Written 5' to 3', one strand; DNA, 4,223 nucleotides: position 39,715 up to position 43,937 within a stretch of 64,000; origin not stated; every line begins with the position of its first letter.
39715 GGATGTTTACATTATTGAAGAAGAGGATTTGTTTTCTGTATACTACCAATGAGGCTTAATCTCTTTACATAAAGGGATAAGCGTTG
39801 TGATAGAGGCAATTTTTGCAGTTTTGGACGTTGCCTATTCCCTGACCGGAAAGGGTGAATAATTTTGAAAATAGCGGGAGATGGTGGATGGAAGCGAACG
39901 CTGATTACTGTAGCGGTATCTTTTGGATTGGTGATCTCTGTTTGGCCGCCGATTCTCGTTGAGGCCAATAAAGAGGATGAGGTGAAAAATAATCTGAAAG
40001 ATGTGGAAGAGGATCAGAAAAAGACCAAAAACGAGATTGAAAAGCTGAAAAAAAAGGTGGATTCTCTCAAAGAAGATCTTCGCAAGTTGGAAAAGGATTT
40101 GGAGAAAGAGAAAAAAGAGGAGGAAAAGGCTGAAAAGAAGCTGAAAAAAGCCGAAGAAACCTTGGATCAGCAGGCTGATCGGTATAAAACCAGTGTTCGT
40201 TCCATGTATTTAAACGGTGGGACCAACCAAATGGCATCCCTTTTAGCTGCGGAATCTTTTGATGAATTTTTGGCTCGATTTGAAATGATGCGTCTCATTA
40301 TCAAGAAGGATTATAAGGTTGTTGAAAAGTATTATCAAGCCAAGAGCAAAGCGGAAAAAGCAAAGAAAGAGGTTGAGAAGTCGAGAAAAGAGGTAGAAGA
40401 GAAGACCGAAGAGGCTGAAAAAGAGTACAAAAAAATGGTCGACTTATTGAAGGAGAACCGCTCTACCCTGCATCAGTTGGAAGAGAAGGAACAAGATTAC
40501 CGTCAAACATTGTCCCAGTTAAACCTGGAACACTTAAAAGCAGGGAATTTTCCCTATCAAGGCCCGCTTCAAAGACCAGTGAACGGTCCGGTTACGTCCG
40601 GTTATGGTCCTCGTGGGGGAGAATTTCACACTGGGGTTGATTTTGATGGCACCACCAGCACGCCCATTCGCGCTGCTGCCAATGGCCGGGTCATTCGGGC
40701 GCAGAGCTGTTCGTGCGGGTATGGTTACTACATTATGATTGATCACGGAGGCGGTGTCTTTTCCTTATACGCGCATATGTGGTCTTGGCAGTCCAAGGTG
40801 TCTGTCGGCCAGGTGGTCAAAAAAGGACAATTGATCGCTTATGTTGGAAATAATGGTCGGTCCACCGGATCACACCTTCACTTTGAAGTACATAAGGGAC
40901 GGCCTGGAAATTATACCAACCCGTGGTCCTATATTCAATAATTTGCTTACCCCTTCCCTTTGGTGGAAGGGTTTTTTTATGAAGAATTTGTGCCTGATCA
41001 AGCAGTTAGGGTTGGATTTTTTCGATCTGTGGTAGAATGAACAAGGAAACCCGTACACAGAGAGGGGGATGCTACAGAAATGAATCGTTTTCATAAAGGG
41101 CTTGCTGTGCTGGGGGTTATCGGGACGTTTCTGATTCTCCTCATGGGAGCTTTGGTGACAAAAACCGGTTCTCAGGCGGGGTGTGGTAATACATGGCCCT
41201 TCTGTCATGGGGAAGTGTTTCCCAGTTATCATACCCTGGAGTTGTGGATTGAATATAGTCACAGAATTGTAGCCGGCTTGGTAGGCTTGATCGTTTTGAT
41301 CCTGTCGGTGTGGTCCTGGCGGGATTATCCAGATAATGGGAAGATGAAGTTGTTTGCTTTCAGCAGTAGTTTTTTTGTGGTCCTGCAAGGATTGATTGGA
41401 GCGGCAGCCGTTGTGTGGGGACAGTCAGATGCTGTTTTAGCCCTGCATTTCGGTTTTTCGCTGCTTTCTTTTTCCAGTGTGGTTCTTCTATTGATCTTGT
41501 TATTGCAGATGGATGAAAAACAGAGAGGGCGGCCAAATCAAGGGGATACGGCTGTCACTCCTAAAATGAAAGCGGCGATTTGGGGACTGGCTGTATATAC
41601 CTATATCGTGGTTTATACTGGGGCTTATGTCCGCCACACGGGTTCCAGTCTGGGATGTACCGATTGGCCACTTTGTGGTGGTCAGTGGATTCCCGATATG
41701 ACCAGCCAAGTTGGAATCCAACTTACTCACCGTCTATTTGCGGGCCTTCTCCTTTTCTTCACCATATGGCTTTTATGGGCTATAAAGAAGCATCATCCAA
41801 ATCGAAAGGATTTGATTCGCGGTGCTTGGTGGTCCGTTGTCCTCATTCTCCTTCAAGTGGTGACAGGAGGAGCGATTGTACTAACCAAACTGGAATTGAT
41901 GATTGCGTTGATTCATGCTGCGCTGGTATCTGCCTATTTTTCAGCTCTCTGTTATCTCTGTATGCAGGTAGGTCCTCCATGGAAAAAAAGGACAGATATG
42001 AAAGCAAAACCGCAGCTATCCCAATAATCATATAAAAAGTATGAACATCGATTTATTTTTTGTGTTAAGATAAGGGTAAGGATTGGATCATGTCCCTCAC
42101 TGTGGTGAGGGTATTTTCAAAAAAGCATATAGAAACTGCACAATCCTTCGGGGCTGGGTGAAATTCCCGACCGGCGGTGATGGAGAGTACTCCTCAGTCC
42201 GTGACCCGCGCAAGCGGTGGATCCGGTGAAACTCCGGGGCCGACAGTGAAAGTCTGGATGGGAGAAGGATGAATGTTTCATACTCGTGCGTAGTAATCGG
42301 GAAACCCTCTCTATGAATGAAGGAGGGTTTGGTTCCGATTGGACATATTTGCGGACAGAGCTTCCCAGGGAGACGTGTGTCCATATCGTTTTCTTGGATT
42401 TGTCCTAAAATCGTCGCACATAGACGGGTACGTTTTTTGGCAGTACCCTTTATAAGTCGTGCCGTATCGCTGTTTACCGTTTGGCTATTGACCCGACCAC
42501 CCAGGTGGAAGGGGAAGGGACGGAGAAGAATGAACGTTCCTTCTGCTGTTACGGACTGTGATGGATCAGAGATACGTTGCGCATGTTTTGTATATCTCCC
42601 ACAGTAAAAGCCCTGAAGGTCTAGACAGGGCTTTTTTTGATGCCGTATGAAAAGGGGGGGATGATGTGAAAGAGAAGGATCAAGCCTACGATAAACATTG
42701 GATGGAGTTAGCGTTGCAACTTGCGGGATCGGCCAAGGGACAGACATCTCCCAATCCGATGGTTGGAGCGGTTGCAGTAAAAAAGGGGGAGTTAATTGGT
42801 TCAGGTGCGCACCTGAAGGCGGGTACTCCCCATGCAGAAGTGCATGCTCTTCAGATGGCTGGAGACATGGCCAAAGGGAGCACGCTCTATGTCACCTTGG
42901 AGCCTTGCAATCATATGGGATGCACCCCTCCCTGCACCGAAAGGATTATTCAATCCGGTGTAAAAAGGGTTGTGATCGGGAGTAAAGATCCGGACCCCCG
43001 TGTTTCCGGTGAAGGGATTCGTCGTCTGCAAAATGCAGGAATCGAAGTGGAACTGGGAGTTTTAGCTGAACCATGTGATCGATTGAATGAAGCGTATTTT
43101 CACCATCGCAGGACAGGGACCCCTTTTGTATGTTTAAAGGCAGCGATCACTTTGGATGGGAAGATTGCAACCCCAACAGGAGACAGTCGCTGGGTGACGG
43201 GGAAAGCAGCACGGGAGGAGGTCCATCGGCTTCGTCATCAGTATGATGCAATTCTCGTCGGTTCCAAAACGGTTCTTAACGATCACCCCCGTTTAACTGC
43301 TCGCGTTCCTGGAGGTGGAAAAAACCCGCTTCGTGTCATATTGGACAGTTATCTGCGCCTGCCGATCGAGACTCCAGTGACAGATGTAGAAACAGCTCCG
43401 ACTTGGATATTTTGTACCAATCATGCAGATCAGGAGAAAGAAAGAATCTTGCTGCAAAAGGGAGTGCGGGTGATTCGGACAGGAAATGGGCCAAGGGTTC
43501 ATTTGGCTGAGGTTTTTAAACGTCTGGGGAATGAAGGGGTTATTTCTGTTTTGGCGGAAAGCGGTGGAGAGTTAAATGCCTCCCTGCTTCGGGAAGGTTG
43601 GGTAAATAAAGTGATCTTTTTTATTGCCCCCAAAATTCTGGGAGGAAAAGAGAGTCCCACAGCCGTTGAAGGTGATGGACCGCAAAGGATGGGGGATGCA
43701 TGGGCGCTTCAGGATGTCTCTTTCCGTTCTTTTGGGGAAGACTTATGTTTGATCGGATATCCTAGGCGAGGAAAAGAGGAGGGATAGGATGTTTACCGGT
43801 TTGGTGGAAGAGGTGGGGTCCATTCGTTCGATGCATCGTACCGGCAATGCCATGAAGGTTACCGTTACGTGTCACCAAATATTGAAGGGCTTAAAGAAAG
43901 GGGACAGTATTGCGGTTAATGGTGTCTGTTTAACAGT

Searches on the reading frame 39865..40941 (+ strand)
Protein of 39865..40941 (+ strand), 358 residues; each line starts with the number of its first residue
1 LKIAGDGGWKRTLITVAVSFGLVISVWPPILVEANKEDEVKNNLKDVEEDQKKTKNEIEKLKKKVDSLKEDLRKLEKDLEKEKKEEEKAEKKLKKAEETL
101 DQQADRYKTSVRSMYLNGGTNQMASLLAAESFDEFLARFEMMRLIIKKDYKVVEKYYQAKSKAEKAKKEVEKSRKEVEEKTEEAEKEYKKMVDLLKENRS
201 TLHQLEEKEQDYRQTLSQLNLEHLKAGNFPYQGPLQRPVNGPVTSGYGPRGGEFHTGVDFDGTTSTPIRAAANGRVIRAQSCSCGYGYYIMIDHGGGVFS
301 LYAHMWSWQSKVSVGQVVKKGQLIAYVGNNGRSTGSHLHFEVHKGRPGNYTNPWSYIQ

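Call 56: search_protein_families(library=pfam, proteins=[window:39865-40941:+], max_evalue=0.001)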
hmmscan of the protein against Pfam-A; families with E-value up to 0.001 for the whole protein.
window:39865-40941:+ (358 aa): 4 families
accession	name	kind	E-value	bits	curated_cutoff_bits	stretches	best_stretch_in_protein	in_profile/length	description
PF01551.29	Peptidase_M23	-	5.9e-30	103.8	28.7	1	254-345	2-90/96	Peptidase family M23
PF24568.1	CC_PcsB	-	9.2e-08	32.3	27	1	94-165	2-74/75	Peptidoglycan hydrolase PcsB, coiled-coil domain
PF03938.19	OmpH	-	3.1e-05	24.6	32.4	0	151-228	9-89/141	Outer membrane protein (OmpH-like)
PF11559.13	ADIP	-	0.00034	21.1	34.3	1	42-106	52-116/151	Afadin- and alpha -actinin-Binding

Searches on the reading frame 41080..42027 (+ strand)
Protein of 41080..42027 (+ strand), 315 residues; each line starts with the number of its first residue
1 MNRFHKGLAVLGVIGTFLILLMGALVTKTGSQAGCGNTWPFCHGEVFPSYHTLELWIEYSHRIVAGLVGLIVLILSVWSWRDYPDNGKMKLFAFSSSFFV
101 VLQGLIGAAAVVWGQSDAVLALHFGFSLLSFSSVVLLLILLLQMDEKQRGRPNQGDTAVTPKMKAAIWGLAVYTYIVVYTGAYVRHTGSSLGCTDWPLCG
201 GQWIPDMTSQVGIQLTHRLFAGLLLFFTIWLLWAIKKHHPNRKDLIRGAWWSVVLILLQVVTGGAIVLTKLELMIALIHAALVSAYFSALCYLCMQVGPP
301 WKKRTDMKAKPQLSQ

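Call 56: search_protein_families(library=pfam, proteins=[window:41080-42027:+], max_evalue=0.001)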
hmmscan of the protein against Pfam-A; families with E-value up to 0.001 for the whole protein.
window:41080-42027:+ (315 aa): 1 family
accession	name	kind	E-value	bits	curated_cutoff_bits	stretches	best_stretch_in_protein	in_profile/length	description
PF02628.20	COX15-CtaA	-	7.7e-44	150.4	29.9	1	8-288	3-319/322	Cytochrome oxidase assembly protein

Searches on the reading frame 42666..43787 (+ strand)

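Call 56: search_protein_families(library=pfam, proteins=[window:42666-43787:+], max_evalue=0.001)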
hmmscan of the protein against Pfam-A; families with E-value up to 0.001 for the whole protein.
window:42666-43787:+ (373 aa): 4 families
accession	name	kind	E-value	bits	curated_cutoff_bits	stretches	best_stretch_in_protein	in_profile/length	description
PF01872.23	RibD_C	-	4.3e-53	180.5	24.1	1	153-362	1-197/197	RibD C-terminal domain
PF00383.29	dCMP_cyt_deam_1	-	5.1e-20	71.7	25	1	9-105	4-101/102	Cytidine and deoxycytidylate deaminase zinc-binding region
PF14437.12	MafB19-deam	-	7.1e-14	52.3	27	1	10-126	4-121/142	MafB19-like deaminase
PF18785.7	Inv-AAD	-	3.9e-08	33.7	26.5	1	63-129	45-115/129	Invertebrate-AID/APOBEC-deaminase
